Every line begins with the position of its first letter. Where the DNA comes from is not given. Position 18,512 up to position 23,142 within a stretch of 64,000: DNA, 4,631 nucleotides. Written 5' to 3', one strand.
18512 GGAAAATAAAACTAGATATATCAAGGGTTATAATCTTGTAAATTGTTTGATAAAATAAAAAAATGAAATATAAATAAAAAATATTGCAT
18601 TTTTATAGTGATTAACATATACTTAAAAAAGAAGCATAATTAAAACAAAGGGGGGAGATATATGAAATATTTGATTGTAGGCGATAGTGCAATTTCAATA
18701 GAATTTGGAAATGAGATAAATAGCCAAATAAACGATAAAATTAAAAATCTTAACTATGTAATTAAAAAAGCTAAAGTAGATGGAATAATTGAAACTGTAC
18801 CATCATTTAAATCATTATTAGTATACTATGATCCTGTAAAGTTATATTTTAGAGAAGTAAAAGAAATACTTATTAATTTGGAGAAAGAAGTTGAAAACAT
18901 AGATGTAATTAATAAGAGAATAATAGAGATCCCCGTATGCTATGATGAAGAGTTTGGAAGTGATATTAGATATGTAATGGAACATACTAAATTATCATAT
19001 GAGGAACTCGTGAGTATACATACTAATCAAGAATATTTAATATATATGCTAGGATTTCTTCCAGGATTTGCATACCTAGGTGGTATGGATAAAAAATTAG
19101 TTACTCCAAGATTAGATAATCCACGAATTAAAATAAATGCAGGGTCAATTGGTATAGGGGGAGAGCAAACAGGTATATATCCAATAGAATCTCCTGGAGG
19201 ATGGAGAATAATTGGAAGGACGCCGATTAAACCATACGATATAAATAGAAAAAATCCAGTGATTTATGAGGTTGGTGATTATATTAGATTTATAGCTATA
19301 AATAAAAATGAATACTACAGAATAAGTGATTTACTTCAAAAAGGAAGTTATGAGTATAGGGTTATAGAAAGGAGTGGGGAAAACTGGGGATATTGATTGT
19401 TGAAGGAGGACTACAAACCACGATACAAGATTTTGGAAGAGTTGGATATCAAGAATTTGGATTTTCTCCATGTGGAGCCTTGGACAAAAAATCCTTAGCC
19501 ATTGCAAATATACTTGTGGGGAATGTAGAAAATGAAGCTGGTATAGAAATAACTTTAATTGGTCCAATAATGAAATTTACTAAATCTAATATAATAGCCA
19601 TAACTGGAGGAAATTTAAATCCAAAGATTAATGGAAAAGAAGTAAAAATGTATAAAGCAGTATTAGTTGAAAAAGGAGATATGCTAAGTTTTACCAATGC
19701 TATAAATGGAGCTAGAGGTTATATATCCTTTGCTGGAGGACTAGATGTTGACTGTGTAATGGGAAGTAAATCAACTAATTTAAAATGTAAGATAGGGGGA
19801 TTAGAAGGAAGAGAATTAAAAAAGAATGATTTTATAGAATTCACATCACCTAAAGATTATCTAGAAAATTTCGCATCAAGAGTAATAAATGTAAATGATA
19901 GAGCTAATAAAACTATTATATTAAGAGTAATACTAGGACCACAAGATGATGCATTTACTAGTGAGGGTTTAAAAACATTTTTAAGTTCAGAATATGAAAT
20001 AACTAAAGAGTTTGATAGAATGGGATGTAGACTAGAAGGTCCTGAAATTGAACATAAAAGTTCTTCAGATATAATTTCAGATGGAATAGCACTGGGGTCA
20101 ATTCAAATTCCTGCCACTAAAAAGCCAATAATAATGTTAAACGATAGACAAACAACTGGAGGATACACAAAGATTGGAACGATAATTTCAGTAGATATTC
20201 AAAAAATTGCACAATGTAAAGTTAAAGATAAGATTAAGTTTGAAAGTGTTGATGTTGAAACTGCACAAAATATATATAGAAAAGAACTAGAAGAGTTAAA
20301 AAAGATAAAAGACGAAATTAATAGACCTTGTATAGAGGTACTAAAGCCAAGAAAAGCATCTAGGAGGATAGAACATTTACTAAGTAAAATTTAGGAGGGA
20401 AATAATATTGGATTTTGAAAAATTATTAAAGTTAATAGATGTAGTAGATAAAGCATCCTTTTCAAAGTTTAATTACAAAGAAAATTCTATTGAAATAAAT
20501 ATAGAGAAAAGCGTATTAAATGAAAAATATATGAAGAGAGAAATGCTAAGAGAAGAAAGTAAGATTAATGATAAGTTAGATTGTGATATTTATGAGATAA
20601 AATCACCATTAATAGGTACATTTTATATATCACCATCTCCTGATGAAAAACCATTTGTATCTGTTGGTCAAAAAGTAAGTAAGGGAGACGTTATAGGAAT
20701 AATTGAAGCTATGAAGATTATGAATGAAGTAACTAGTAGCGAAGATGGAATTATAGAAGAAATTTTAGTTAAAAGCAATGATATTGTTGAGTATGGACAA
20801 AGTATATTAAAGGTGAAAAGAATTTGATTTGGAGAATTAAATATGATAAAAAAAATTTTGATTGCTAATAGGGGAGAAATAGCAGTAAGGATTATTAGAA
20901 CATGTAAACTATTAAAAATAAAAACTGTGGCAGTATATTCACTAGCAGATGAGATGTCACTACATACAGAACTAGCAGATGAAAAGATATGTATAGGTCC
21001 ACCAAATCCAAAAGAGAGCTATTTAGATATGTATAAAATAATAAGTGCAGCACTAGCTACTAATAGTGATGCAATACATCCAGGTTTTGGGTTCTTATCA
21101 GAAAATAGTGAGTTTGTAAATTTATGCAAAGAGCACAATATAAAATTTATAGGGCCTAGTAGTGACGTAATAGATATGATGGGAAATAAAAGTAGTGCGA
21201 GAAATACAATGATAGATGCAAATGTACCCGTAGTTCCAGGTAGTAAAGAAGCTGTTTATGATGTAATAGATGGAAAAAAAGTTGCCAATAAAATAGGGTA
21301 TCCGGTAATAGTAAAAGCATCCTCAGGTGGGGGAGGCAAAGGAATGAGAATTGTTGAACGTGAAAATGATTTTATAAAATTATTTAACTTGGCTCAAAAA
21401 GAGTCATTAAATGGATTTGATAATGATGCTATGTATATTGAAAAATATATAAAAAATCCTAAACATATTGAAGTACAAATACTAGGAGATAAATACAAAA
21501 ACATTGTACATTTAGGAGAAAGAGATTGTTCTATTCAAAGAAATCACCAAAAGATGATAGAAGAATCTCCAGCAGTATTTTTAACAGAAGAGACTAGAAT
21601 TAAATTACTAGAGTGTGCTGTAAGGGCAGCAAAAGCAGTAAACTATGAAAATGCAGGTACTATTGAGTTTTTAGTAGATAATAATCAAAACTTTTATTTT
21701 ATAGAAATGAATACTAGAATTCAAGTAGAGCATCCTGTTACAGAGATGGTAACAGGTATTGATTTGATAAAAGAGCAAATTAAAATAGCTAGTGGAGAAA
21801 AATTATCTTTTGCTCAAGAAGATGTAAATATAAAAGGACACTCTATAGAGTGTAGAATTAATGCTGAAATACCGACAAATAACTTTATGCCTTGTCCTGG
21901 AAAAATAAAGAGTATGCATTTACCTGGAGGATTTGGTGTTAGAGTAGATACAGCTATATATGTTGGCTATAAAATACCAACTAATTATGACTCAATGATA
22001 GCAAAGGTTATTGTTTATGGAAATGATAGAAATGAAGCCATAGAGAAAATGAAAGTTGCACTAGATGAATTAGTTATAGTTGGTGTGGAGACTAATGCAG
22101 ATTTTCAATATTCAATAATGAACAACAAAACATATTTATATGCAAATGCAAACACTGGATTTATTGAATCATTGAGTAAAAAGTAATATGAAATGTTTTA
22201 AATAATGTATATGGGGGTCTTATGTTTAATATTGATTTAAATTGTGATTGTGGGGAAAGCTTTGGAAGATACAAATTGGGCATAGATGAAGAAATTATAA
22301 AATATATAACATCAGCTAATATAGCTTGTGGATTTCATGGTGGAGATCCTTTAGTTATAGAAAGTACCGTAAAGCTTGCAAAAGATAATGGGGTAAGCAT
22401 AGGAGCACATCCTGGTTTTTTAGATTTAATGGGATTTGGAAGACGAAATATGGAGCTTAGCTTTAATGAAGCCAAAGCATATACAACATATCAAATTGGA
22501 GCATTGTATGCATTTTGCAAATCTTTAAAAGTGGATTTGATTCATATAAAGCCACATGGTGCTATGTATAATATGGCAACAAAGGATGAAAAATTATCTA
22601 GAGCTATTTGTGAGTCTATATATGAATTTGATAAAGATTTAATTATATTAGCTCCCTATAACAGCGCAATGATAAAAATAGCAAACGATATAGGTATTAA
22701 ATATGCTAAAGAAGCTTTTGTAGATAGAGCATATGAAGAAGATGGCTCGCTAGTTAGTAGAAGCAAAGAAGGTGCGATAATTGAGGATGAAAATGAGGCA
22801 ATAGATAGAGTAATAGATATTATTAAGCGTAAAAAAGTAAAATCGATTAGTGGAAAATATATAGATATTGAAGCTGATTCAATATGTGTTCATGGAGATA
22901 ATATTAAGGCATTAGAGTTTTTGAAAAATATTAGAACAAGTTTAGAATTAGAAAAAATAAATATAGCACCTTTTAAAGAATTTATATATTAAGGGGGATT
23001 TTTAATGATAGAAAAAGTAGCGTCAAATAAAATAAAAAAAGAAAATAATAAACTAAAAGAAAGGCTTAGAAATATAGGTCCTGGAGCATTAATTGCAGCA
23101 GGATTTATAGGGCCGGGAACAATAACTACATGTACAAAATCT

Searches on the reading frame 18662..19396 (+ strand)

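Call 76: search_protein_families(library=pfam, proteins=[window:18662-19396:+], max_evalue=0.0001)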
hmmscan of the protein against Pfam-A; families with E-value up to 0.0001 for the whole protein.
window:18662-19396:+ (244 aa): 1 family
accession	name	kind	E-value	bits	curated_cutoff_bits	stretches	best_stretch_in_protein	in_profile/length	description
PF02682.21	CT_C_D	-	3.6e-73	246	22.1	1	1-201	1-201/202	Carboxyltransferase domain, subdomain C and D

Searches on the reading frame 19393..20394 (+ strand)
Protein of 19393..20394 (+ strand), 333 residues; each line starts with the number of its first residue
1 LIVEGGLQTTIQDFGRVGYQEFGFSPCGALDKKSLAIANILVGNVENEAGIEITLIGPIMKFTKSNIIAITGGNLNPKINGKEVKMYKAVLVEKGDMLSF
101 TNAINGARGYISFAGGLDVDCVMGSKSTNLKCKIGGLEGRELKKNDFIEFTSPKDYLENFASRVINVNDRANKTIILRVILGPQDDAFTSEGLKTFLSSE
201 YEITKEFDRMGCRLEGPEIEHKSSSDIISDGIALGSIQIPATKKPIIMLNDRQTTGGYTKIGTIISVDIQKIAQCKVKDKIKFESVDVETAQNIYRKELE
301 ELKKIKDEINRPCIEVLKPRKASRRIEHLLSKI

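Call 76: search_protein_families(library=pfam, proteins=[window:19393-20394:+], max_evalue=0.0001)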
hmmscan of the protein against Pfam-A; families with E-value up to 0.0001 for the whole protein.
window:19393-20394:+ (333 aa): 1 family
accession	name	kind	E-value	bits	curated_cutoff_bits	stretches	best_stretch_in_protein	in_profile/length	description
PF02626.20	CT_A_B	-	3.9e-91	305.7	25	1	22-284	1-260/261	Carboxyltransferase domain, subdomain A and B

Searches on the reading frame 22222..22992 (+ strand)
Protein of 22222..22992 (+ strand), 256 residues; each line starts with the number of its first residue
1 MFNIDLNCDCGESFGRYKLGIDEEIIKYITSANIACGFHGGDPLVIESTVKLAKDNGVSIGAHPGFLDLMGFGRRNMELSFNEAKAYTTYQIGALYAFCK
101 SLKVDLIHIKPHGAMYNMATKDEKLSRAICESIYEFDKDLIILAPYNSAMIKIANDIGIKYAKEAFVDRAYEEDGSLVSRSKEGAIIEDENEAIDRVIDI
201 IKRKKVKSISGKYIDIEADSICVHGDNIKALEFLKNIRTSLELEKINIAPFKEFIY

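Call 7: search_protein_families(library=pfam, proteins=[window:22222-22992:+], max_evalue=0.001)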
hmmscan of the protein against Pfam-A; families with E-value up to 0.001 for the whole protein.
window:22222-22992:+ (256 aa): 1 family
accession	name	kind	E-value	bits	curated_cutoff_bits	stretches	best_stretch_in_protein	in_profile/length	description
PF03746.21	LamB_YcsF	-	9e-99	330.4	22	1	4-242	1-239/239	LamB/YcsF family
